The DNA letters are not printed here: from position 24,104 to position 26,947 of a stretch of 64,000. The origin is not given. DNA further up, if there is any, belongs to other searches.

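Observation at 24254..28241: Hg/Pb-type MerR operon driving an HMA protein, a CcdA-like membrane protein and a P1B-ATPase with a YPC motif instead of CPC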

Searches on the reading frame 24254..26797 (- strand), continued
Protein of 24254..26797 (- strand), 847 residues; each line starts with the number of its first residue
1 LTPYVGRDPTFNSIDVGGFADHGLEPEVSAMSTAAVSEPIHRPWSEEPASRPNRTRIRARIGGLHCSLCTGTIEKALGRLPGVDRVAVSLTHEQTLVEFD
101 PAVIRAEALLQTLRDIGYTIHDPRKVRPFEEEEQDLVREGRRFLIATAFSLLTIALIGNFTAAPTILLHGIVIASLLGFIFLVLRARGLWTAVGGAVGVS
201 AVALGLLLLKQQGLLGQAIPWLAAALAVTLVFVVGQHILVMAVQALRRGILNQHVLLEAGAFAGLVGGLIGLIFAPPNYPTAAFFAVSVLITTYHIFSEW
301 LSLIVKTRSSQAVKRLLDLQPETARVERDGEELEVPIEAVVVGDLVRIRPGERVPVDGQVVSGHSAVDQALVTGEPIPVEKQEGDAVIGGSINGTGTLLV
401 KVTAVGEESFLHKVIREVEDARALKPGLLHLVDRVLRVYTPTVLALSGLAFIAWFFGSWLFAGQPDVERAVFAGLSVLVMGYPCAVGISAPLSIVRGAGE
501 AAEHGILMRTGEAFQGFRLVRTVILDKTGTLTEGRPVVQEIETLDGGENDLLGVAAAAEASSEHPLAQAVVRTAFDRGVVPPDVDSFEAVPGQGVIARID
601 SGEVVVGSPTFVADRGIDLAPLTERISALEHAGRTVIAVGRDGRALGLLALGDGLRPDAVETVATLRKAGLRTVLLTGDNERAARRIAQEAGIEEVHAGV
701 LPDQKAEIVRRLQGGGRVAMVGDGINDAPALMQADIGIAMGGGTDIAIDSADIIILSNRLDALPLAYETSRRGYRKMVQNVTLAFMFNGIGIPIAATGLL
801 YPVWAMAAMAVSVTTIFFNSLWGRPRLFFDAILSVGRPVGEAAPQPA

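Call 36: search_protein_families(library=ncbifam, proteins=[L003:2529-2972:+, L003:2969-3229:+, L003:3231-3926:+, L003:3943-4173:+, L003:4501-5706:+, L003:5717-6979:+, L003:6972-7709:+, L003:10486-10875:+, L003:10900-12135:+, L003:12176-12568:+], max_evalue=0.001)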
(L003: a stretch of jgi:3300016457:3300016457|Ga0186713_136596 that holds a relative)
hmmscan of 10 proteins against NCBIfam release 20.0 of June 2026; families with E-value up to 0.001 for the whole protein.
L003:2529-2972:+ (147 aa): 18 families
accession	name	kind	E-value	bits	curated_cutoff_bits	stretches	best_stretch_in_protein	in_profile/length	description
NF007069.0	PRK09514.1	equivalog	1.1e-34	119.5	143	1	12-144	3-136/141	Zn(2+)-responsive transcriptional regulator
TIGR02051.1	MerR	equivalog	1.7e-32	112.3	150.85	1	12-138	1-124/124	mercury resistance transcriptional regulator MerR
TIGR02043.1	ZntR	equivalog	3.4e-32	111.3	167.95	1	12-138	3-130/131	Zn(2+)-responsive transcriptional regulator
TIGR02044.1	CueR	equivalog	3.2e-30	104.8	147.4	1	12-138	2-126/127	Cu(I)-responsive transcriptional regulator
TIGR02047.1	CadR-PbrR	equivalog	1.2e-26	93.2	151.45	1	12-138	2-127/127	Cd(II)/Pb(II)-responsive transcriptional regulator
NF007590.0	PRK10227.1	equivalog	3.5e-21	75.7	244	1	15-143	5-131/135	Cu(I)-responsive transcriptional regulator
NF010315.0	PRK13752.1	subfamily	4.7e-21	75.4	261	1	11-143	8-137/144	mercury resistance transcriptional regulator MerR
TIGR01950.1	SoxR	equivalog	1.1e-13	51.2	116.9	1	11-121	2-112/142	redox-sensitive transcriptional activator SoxR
TIGR02054.1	MerD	equivalog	3.9e-12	46.7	103.65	1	12-125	5-116/120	mercuric resistance transcriptional repressor MerD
NF050798.1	TF_FtsR_Actino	equivalog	1.2e-11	45.2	150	1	20-91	15-80/223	transcriptional regulator FtsR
NF041849.1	trans_regNmlR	equivalog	1.3e-11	44.6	175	1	14-121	4-111/117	stress response transcriptional regulator NmlR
NF047375.1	HeatShock_HspR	equivalog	1.6e-10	40.9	105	1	13-90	6-83/92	heat shock protein transcriptional repressor HspR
NF047377.1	heat_HspR_dupli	exception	1.6e-09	37.6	300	1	17-110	12-105/214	heat shock protein transcriptional repressor HspR, fused homodimer type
NF033783.1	coreg_MerD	equivalog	8.3e-09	35.9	170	1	12-116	5-107/121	mercury resistance co-regulator MerD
NF053740.1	TransRegTnrAGPos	equivalog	2.4e-07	30.9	140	1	11-102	13-103/108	hypothetical protein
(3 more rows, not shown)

L003:2969-3229:+ (86 aa): 2 families
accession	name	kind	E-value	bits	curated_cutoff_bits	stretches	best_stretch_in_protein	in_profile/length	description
TIGR00411.1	redox_disulf_1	equivalog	6.5e-06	26.1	92.75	1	2-81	2-81/82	MJ0307 family thioredoxin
TIGR00412.2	redox_disulf_2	subfamily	9.2e-05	22.8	62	1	3-66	2-61/75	MTH895/ArsE family thioredoxin-like protein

L003:3231-3926:+ (231 aa): 2 families
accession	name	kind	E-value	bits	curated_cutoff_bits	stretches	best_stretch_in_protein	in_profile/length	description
NF040495.1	tranport_ArsG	equivalog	1e-16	61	200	1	16-220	5-222/225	aromatic aminobenezylarsenical efflux permease ArsG family transporter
NF045694.1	seleno_TsoB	exception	3.7e-09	35.2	805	1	13-218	180-390/572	rhodanese/DsbD fusion-like selenoprotein TsoB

L003:3943-4173:+ (76 aa): 1 family
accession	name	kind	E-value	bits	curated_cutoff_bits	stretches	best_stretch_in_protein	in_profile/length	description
NF041374.1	GDCCVxC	domain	3.6e-30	104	40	1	14-71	1-58/58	GDCCVxC domain-containing (seleno)protein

L003:4501-5706:+ (401 aa): 5 families
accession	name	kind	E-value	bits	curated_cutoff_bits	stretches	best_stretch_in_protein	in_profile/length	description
TIGR03434.1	ADOP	subfamily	5.5e-13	47.9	622.3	1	142-400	543-802/803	ADOP family duplicated permease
NF007826.0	PRK10535.1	equivalog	1.9e-11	42.9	966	1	185-398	420-645/648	macrolide ABC transporter ATP-binding protein/permease MacB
TIGR02212.1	lolCE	equivalog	2e-10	40.2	362.45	1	93-399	83-409/411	lipoprotein-releasing ABC transporter permease subunit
TIGR00439.2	FtsX_Gneg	equivalog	1e-06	28.2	255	1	236-373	126-264/292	permease-like cell division protein FtsX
NF038346.1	FtsX_actino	exception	0.00033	20.1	250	1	233-358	135-263/308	permease-like cell division protein FtsX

L003:5717-6979:+ (420 aa): 8 families
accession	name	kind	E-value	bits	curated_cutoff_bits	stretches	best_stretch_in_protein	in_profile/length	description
TIGR02212.1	lolCE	equivalog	4.1e-14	52.4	362.45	1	63-420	58-411/411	lipoprotein-releasing ABC transporter permease subunit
TIGR03434.1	ADOP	subfamily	5.4e-14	51.3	622.3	1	133-359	543-762/803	ADOP family duplicated permease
NF008357.0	PRK11146.1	exception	1.4e-10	40.6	439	1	130-415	128-409/414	lipoprotein-releasing ABC transporter permease subunit LolE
TIGR02213.1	lolE_release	exception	1.3e-07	30.9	540.35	1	132-415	127-406/411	lipoprotein-releasing ABC transporter permease subunit LolE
NF007826.0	PRK10535.1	equivalog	2.1e-07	29.6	966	1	286-345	531-592/648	macrolide ABC transporter ATP-binding protein/permease MacB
TIGR00439.2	FtsX_Gneg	equivalog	9.2e-06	25.1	255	1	273-358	161-250/292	permease-like cell division protein FtsX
NF038347.1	FtsX_Gpos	exception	9.6e-06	25.2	225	1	232-347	126-240/296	permease-like cell division protein FtsX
TIGR01185.1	devC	equivalog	2.2e-05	23.6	290.35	1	190-344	167-331/380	ABC transporter permease DevC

L003:6972-7709:+ (245 aa): 191 families (the best 25 are shown)
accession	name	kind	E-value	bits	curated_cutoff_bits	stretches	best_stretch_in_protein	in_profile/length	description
TIGR02211.1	LolD_lipo_ex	equivalog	1.9e-72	243.4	307.75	1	16-229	5-220/221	lipoprotein-releasing ABC transporter ATP-binding protein LolD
NF008639.0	PRK11629.1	equivalog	9e-67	224.9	360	1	17-229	11-225/234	lipoprotein-releasing ABC transporter ATP-binding protein LolD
NF007826.0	PRK10535.1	equivalog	1.5e-66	225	966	1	11-236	3-229/648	macrolide ABC transporter ATP-binding protein/permease MacB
NF038007.1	ABC_ATP_DarD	equivalog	2.1e-63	213.7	375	1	15-228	4-218/218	darobactin export ABC transporter ATP-binding protein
TIGR02673.1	FtsE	equivalog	3.3e-60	203.4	264.85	1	13-227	2-214/214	cell division ATP-binding protein FtsE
TIGR02982.1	heterocyst_DevA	subfamily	8.7e-60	202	295.8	1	13-228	2-219/220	ABC exporter ATP-binding subunit, DevA family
TIGR03608.1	L_ocin_972_ABC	subfamily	2.4e-57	193.8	254.85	1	22-223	8-206/206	putative bacteriocin export ABC transporter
NF007879.0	PRK10584.1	equivalog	3.1e-57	193.9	336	1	11-230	5-226/228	putative ABC transporter ATP-binding protein YbbA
NF040933.2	ABC_arch_GlcV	equivalog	3e-50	171.1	450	1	13-230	3-222/357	glucose ABC transporter ATP-binding protein GlcV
TIGR02315.1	ABC_phnC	equivalog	1.1e-49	169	266.1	1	13-229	2-225/243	phosphonate ABC transporter ATP-binding protein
TIGR02314.1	ABC_MetN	equivalog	4.5e-49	167.3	499.7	1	13-232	2-223/343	methionine ABC transporter ATP-binding protein MetN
NF007027.0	PRK09493.1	equivalog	9.3e-49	165.9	379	1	18-240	7-224/240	glutamine ABC transporter ATP-binding protein GlnQ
TIGR02857.1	CydD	equivalog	1.6e-45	156.1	435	1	5-223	314-529/529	thiol reductant ABC exporter subunit CydD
NF008428.0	PRK11264.1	equivalog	2.3e-45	154.8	406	1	17-234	8-228/250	L-cystine ABC transporter ATP-binding protein TcyN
TIGR01186.1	proV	subfamily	5.7e-45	154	326.6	1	30-229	7-209/363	betaine/proline/choline family ABC transporter ATP-binding protein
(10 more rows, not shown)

L003:10486-10875:+ (129 aa): 0 families

L003:10900-12135:+ (411 aa): 50 families (the best 25 are shown)
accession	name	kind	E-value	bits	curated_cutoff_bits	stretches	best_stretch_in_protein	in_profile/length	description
TIGR00895.1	2A0115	subfamily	5.7e-25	88.1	418.55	1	5-189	5-189/398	aromatic acid/H+ symport family MFS transporter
TIGR00880.1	2_A_01_02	superfamily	8.5e-21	74.5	131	1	61-186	3-132/141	multidrug resistance protein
TIGR00711.1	efflux_EmrB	subfamily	1.8e-18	66.5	230.2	2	22-188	7-176/485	DHA2 family efflux MFS transporter permease subunit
NF000218.1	FexA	exception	2.1e-18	66.2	900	2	18-185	22-188/475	chloramphenicol/florfenicol efflux MFS transporter FexA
NF033135.1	cmx_cmrA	equivalog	8.3e-18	64.6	400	1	21-390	7-371/374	Cmx/CmrA family chloramphenicol efflux MFS transporter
TIGR00893.1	2A0114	subfamily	1.3e-16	60.5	395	1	26-187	3-164/399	D-galactonate transporter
NF038077.1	MFS_export_MxcK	equivalog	1.2e-15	57.5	525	1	11-382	4-376/405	myxochelin export MFS transporter MxcK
TIGR00710.1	efflux_Bcr_CflA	subfamily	2.4e-14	53.6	200.9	1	17-317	5-302/385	Bcr/CflA family efflux MFS transporter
NF053757.1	BclibactTpBcbE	equivalog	3.5e-14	52.5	600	1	26-390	11-385/394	bacillibactin exporter BcbE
NF053517.1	HbztTptrPcaK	equivalog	6.5e-14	51.7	770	1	16-189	18-191/437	4-hydroxybenzoate transporter PcaK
NF040856.1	FexB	exception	3.7e-13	49.1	950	1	21-185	18-182/469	chloramphenicol/florfenicol efflux MFS transporter FexB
TIGR00881.1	2A0104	subfamily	1.4e-12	47.3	407.75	1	37-189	15-167/379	phosphoglycerate transporter protein PgtP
NF012185.0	tet_MFS_L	exception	1.5e-12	47.2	925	1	10-184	7-181/457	tetracycline efflux MFS transporter Tet(L)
NF007799.0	PRK10504.1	subfamily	1.9e-12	46.9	426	1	22-241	12-237/471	multidrug transporter subunit MdtD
NF008654.0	PRK11652.1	equivalog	2e-12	46.7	479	1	34-240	26-228/397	multidrug efflux MFS transporter EmrD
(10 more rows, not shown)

L003:12176-12568:+ (130 aa): 0 families

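Call 66: search_dna_similar(query=window:24254-26707:-, collection=plasmids, mode=protein, max_rows=40, max_evalue=1e-100)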
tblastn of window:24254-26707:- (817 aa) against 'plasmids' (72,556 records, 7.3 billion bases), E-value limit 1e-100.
Records with a match: 3723; places in all: 4009; records where one place covers at least 80% of the query: 318.
Best place of each record, by identity: 60-80% 15; <60% 3708.
By first word of the organism name: Klebsiella 2011; Escherichia 264; Enterobacter 162; Salmonella 125; Sinorhizobium 106; Staphylococcus 98; Acinetobacter 96; Rhizobium 75; Pseudosulfitobacter 66; Citrobacter 56; and 198 more.
By predicted mobility (MOB-suite, as given by PLSDB): conjugative 1853; non-mobilizable 1386; mobilizable 484.
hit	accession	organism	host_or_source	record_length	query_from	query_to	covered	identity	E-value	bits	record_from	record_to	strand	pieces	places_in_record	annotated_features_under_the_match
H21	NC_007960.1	Nitrobacter hamburgensis X14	-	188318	14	817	98%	73.5%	0e+0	1021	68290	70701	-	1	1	cation-translocating P-type ATPase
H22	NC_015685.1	Afipia carboxidovorans OM5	-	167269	1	812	99%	72.3%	0e+0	1035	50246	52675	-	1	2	cation-translocating P-type ATPase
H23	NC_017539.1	Afipia carboxidovorans OM4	-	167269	1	812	99%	72.3%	0e+0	1035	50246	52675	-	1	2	cation-translocating P-type ATPase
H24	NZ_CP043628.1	Methylobacterium aquaticum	Prosopis cineraria,pure bacterial ...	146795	14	807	97%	73.4%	0e+0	986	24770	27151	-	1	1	cation-translocating P-type ATPase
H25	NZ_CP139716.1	Thalassobaculum sp. OXR-137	Bacterial Culture,hydrothermal vent ...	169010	1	811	99%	68.9%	0e+0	967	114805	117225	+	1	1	cation-translocating P-type ATPase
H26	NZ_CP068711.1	Burkholderia thailandensis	soil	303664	1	815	100%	64.2%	0e+0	864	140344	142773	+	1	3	cation-translocating P-type ATPase | hypothetical protein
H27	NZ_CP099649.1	Paraburkholderia fungorum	Arabidopsis thaliana,pure culture,leaf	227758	1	816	100%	64.1%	0e+0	885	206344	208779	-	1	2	cation-translocating P-type ATPase | heavy-metal-associated domain-containing protein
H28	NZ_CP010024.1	Paraburkholderia fungorum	Microbial isolate culture,White-rot ...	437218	1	815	100%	64.0%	0e+0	881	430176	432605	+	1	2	cation-translocating P-type ATPase | heavy metal-associated domain-containing protein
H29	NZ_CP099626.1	Paraburkholderia fungorum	Arabidopsis thaliana,pure culture,leaf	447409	1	815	100%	64.0%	0e+0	881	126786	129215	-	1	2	cation-translocating P-type ATPase | heavy metal-associated domain-containing protein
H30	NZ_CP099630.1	Paraburkholderia fungorum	Arabidopsis thaliana,pure culture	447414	1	815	100%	64.0%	0e+0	881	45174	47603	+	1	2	cation-translocating P-type ATPase | heavy metal-associated domain-containing protein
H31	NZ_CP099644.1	Paraburkholderia fungorum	Arabidopsis thaliana,pure culture,leaf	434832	1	815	100%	64.0%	0e+0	881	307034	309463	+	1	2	cation-translocating P-type ATPase | heavy metal-associated domain-containing protein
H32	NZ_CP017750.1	Cupriavidus sp. USMAA2-4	cell culture,Sungai Pinang, Penang, ...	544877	1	806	99%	64.1%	0e+0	861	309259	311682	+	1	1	cation-translocating P-type ATPase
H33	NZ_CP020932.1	Marinobacter salarius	Skeletonema marinoi strain RO5AC,Cell ...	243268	12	807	97%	62.6%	0e+0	878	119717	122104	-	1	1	cation-translocating P-type ATPase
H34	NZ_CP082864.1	Cupriavidus pauculus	-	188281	1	657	80%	69.0%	0e+0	714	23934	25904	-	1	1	none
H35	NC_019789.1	Deinococcus peraridilitoris DSM 19664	-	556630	4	794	97%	49.6%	0e+0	649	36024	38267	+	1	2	heavy metal translocating P-type ATPase | heavy metal-associated domain-containing protein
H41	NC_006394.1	Haloarcula marismortui ATCC 43049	-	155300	25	794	94%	48.4%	0e+0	623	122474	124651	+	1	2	cation-translocating P-type ATPase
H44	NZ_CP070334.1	Halobacterium sp. BOL4-2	Salt,Salt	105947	18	794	95%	47.8%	0e+0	628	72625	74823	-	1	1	cation-translocating P-type ATPase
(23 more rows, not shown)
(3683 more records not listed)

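Call 67: get_annotated_region(hit=H22, flank=9000)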
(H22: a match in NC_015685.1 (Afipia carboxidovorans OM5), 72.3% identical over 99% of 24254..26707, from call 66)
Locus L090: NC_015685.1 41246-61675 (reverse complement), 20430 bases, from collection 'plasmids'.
description: Afipia carboxidovorans OM5 plasmid pOC167, complete sequence
organism: Afipia carboxidovorans OM5 (NCBI taxid 504832)
taxonomy: Bacteria; Pseudomonadota; Alphaproteobacteria; Hyphomicrobiales; Nitrobacteraceae; Afipia; Afipia carboxidovorans; Afipia carboxidovorans OM5
host: -; source: -; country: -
typing (MOB-suite, as given by PLSDB): conjugative; replicon rep_cluster_470; relaxase MOBP; mating-pair formation MPF_T
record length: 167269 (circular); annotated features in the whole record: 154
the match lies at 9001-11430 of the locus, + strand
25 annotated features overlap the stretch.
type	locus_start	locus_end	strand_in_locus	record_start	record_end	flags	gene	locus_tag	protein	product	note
CDS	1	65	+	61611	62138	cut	-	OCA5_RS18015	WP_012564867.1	arsenate reductase ArsC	-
CDS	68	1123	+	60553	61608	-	arsB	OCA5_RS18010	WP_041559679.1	ACR3 family arsenite efflux transporter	GO:0046685 - response to arsenic-containing substance [Evidence IEA]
CDS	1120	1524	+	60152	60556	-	arsC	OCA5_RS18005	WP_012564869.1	arsenate reductase (glutaredoxin)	GO:0046685 - response to arsenic-containing substance [Evidence IEA]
CDS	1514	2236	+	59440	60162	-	arsH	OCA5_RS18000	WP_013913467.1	arsenical resistance protein ArsH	GO:0046685 - response to arsenic-containing substance [Evidence IEA]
CDS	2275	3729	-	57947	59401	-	merA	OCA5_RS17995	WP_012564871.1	mercury(II) reductase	-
CDS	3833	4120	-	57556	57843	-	-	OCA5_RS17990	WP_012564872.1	heavy-metal-associated domain-containing protein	-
CDS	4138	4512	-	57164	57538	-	-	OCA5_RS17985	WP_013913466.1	mercuric transporter MerT family protein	-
CDS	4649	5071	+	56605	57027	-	-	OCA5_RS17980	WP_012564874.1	helix-turn-helix domain-containing protein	-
CDS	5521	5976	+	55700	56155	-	-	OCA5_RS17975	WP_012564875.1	hypothetical protein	-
CDS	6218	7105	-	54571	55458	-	-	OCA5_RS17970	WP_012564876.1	cation diffusion facilitator family transporter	-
CDS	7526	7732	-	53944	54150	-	-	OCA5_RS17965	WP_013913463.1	hypothetical protein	-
CDS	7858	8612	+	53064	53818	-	-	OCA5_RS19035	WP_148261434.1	IS5 family transposase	-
CDS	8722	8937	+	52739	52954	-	-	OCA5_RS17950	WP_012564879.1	heavy-metal-associated domain-containing protein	-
CDS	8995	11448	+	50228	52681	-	-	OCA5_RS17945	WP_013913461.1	cation-translocating P-type ATPase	-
CDS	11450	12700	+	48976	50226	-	-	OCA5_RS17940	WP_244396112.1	MFS transporter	GO:0055085 - transmembrane transport [Evidence IEA]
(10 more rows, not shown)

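Call 68: get_annotated_region(hit=H41, flank=6000)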
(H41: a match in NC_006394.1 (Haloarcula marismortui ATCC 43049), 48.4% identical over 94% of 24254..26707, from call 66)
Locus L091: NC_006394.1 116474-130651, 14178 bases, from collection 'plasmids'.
description: Haloarcula marismortui ATCC 43049 plasmid pNG600, complete sequence
organism: Haloarcula marismortui ATCC 43049 (NCBI taxid 272569)
taxonomy: Archaea; Euryarchaeota; Halobacteria; Halobacteriales; Haloarculaceae; Haloarcula; Haloarcula marismortui; Haloarcula marismortui ATCC 43049
host: -; source: -; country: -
typing (MOB-suite, as given by PLSDB): non-mobilizable
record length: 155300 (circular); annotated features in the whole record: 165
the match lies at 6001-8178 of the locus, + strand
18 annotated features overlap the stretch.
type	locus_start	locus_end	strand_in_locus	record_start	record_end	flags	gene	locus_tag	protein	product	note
CDS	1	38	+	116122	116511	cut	-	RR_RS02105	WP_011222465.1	hypothetical protein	-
CDS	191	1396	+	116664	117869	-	-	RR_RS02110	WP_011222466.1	hypothetical protein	-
CDS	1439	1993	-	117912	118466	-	-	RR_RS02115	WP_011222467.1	peroxiredoxin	-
CDS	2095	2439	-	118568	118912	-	-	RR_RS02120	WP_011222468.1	helix-turn-helix domain-containing protein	-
CDS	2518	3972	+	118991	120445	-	merA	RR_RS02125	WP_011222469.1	mercury(II) reductase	-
CDS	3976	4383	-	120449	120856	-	-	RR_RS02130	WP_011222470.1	ribbon-helix-helix protein, CopG family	GO:0006355 - regulation of DNA-templated transcription [Evidence IEA]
CDS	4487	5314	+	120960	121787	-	-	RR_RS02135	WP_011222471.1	hypothetical protein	-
CDS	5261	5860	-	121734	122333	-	-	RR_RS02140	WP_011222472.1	winged helix-turn-helix domain-containing protein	-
CDS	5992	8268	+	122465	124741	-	-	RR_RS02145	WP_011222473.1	cation-translocating P-type ATPase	-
CDS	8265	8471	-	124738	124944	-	-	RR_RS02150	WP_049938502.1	heavy metal-associated domain-containing protein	-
CDS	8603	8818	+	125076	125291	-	-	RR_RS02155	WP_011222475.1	hypothetical protein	-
CDS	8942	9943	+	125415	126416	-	-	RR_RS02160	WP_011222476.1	DUF6610 family protein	-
CDS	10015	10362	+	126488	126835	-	-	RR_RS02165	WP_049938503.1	hypothetical protein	-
CDS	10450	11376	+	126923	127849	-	-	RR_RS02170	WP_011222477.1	ArdC-like ssDNA-binding domain-containing protein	-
CDS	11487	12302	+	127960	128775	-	-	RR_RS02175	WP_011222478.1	hypothetical protein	-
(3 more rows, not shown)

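Call 70: search_protein_representatives(protein=window:24254-26707:-)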
Query: 817 residues. Proteins with E-value up to 0.001 (for the whole library): 102806; up to 1e-10: 59065; up to 1e-30: 20894. The best 150 are listed.
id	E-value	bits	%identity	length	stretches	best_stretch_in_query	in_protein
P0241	3.1e-219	746.6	52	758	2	167-800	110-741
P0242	5.7e-215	732.5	50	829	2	189-794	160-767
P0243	2.1e-202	690.9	60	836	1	55-644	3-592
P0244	1.4e-198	678.3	50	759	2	171-794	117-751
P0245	7.0e-179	613.1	56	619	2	174-666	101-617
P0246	1.5e-178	612.0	57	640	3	12-339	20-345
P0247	2.0e-175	601.7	47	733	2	195-801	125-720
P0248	3.8e-173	594.2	50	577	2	298-794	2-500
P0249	4.4e-172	590.6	43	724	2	180-793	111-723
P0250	7.2e-171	586.6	45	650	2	226-793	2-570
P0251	1.6e-165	569.0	49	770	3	166-659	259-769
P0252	4.9e-164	564.0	43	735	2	171-791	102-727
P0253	5.1e-162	557.4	40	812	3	168-792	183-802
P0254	7.8e-159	546.8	68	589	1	330-731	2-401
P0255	4.3e-147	508.0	39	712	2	168-792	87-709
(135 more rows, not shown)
